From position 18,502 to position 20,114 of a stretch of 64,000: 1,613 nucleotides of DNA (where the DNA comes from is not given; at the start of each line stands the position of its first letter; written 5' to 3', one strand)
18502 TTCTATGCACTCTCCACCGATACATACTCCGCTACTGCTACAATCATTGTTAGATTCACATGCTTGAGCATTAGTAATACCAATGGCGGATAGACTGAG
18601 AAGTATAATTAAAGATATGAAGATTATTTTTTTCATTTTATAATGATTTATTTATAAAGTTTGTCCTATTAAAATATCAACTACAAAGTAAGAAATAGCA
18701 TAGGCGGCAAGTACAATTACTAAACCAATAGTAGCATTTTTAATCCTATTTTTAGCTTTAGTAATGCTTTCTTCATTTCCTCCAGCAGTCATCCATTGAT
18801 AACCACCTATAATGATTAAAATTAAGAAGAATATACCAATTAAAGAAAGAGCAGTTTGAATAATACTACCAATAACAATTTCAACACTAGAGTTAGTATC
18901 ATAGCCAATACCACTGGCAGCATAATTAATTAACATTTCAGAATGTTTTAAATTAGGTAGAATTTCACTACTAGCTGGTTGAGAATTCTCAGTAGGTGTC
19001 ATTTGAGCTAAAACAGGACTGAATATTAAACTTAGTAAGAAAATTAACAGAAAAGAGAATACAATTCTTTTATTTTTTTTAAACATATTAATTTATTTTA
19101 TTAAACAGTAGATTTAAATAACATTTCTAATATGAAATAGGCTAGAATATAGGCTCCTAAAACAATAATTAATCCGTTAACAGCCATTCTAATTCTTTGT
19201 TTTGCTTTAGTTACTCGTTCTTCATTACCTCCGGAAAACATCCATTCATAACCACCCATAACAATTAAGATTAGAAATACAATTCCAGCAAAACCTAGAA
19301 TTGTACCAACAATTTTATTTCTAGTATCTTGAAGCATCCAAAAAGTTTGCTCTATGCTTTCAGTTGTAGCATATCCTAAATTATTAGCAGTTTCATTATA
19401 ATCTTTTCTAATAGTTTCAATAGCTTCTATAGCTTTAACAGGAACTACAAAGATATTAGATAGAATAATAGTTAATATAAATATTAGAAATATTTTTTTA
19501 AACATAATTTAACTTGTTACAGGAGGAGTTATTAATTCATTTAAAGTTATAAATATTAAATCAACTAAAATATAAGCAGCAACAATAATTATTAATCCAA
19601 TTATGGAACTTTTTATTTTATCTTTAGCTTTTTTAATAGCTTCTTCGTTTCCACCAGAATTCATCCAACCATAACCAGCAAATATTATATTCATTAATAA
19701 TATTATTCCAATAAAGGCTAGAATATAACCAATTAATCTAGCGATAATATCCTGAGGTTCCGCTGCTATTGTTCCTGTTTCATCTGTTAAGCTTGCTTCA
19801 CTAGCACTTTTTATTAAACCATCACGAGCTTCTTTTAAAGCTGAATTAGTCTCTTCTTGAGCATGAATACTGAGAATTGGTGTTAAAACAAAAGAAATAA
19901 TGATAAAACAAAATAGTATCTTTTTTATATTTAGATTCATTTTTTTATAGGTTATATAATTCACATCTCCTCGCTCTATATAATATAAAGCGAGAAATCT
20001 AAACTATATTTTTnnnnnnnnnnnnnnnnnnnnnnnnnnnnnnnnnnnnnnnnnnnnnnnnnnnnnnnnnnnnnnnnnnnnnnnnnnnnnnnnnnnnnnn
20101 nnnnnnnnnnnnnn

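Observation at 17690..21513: Eight-gene tandem array of VirB2/TrbC-topology pilin-like paralogs with an invariant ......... loop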

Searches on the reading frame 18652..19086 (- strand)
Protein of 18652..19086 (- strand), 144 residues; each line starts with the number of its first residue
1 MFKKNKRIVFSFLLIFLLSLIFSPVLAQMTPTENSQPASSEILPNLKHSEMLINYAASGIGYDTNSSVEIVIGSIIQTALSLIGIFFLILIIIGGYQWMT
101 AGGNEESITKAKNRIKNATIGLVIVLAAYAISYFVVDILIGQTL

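Call 3: search_protein_families(library=pfam, proteins=[window:18652-19086:-], max_evalue=1)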
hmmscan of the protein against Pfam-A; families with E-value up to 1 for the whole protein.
window:18652-19086:- (144 aa): 8 families
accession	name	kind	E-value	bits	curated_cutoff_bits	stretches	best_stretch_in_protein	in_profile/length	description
PF18895.5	T4SS_pilin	-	1.7e-11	44.5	26.6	1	67-135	4-71/71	Type IV secretion system pilin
PF04956.18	TrbC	-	0.00048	20.7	27.9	1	61-131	34-94/98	TrbC/VIRB2 pilin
PF12911.12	OppC_N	-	0.012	15.9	23.9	1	2-37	10-47/53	N-terminal TM domain of oligopeptide transport permease C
PF04973.17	NMN_transporter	-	0.036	14.5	27.3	1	81-134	49-98/175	Nicotinamide mononucleotide transporter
PF13800.11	Sigma_reg_N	-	0.17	12.6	26.3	0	109-135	7-33/91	Sigma factor regulator N-terminal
PF05987.18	DUF898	-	0.18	11.3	28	1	53-134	157-240/336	Bacterial protein of unknown function (DUF898)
PF12420.13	DUF3671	-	0.41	10.5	34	1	3-93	156-206/223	Fam-L, Fam-M like protein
PF19607.4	DUF6112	-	0.81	10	25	0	67-144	15-88/88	Family of unknown function (DUF6112)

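Call 4: search_protein_families(library=ncbifam, proteins=[window:18652-19086:-], max_evalue=1)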
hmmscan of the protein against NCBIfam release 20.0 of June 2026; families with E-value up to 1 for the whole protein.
window:18652-19086:- (144 aa): 5 families
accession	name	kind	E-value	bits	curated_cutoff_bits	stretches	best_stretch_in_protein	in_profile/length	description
NF045849.1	ICE_MMCAP2_0565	equivalog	4.9e-10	38.9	40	1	67-138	8-79/80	Mbov_0395 family pilin-like conjugal transfer protein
NF006283.1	PRK08455.1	equivalog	0.074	12.7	187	0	82-115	23-56/182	flagellar basal body-associated protein FliL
NF041023.1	PP0621_fam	subfamily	0.32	11.3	45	0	85-108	3-26/71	PP0621 family protein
NF004934.0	PRK06287.1-5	equivalog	0.63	10.2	115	1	3-87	3-94/99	cobalt transport protein CbiN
TIGR04313.1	aro_clust_Mycop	subfamily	0.66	9.6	40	1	1-48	1-47/296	aromatic motif membrane protein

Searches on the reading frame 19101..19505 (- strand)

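Call 3: search_protein_families(library=pfam, proteins=[window:19101-19505:-], max_evalue=1)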
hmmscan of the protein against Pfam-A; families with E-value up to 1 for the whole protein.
window:19101-19505:- (134 aa): 9 families
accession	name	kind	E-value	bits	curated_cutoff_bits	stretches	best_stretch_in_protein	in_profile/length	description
PF18895.5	T4SS_pilin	-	5e-09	36.5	26.6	1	59-125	6-71/71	Type IV secretion system pilin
PF04956.18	TrbC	-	0.00047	20.7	27.9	1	61-120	40-93/98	TrbC/VIRB2 pilin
PF19607.4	DUF6112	-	0.0056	16.9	25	1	63-122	17-71/88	Family of unknown function (DUF6112)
PF12698.13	ABC2_membrane_3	-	0.025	14.1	31.6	1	32-125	123-217/347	ABC-2 family transporter protein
PF04290.18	DctQ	-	0.043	14.1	28.3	1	58-131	57-128/132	Tripartite ATP-independent periplasmic transporters, DctQ component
PF04584.19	Pox_A28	-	0.21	12.2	27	1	4-65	5-65/140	Poxvirus A28 family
PF05545.16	FixQ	-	0.26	11.7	29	1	71-104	11-44/49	Cbb3-type cytochrome oxidase component FixQ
PF00528.27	BPD_transp_1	-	0.4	10.8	26.4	0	3-45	50-92/184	Binding-protein-dependent transport system inner membrane component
PF01529.25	DHHC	-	0.78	10.2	28.7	1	4-82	49-113/133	DHHC palmitoyltransferase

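Call 4: search_protein_families(library=ncbifam, proteins=[window:19101-19505:-], max_evalue=1)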
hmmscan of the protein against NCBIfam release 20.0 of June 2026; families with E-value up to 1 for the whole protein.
window:19101-19505:- (134 aa): 2 families
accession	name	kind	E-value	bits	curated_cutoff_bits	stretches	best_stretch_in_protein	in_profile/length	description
NF045849.1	ICE_MMCAP2_0565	equivalog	1e-07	31.6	40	1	59-128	10-79/80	Mbov_0395 family pilin-like conjugal transfer protein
NF001931.0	PRK00704.2-3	equivalog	0.049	13.6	306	1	44-126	64-149/159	photosystem I reaction center protein subunit XI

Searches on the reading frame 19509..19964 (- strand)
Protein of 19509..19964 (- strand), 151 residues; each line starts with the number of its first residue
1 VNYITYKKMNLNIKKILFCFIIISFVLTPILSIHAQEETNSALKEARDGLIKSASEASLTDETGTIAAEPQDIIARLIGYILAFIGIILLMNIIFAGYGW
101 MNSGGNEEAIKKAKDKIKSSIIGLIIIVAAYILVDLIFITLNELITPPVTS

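Call 3: search_protein_families(library=pfam, proteins=[window:19509-19964:-], max_evalue=1)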
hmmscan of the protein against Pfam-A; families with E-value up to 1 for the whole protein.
window:19509-19964:- (151 aa): 8 families
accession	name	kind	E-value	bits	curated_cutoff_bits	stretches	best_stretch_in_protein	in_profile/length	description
PF18895.5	T4SS_pilin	-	3.2e-09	37.2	26.6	1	73-137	8-71/71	Type IV secretion system pilin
PF06664.17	WLS-like_TM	-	0.0032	17.3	28.3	1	7-139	105-209/247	Wntless-like, transmembrane domain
PF10277.15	Frag1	-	0.0042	17.1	30.3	1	7-38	155-186/220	Frag1/DRAM/Sfk1 family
PF02417.20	Chromate_transp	-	0.0056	17.2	28.6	1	75-134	68-128/166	Chromate transporter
PF07662.18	Nucleos_tra2_C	-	0.011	15.8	32.3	1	21-132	14-112/213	Na+ dependent nucleoside transporter C-terminus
PF07787.17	TMEM43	-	0.063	13.1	23.3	1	73-103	186-216/250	Transmembrane protein 43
PF13624.11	SurA_N_3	-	0.14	12.4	27.2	0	81-118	14-50/162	SurA-like N-terminal domain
PF06796.16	NapE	-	0.58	10.3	25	0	17-33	16-32/54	Periplasmic nitrate reductase protein NapE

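Call 4: search_protein_families(library=ncbifam, proteins=[window:19509-19964:-], max_evalue=1)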
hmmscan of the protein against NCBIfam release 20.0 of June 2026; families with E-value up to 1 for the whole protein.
window:19509-19964:- (151 aa): 5 families
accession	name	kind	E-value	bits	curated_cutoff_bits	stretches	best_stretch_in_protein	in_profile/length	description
NF045849.1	ICE_MMCAP2_0565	equivalog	3.9e-09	36.1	40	1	65-138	4-77/80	Mbov_0395 family pilin-like conjugal transfer protein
NF008054.0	PRK10788.1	equivalog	0.0047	15.7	493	1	11-46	11-46/626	peptidylprolyl isomerase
NF041043.1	BPSS1780_fam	subfamily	0.0062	15.8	90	1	74-139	90-157/247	BPSS1780 family membrane protein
TIGR01432.1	QOXA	equivalog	0.011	15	240.95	1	50-130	9-92/227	cytochrome aa3 quinol oxidase subunit II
NF033835.0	VraH_fam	subfamily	0.057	13.3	40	1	3-33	10-41/54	VraH family peptide resistance protein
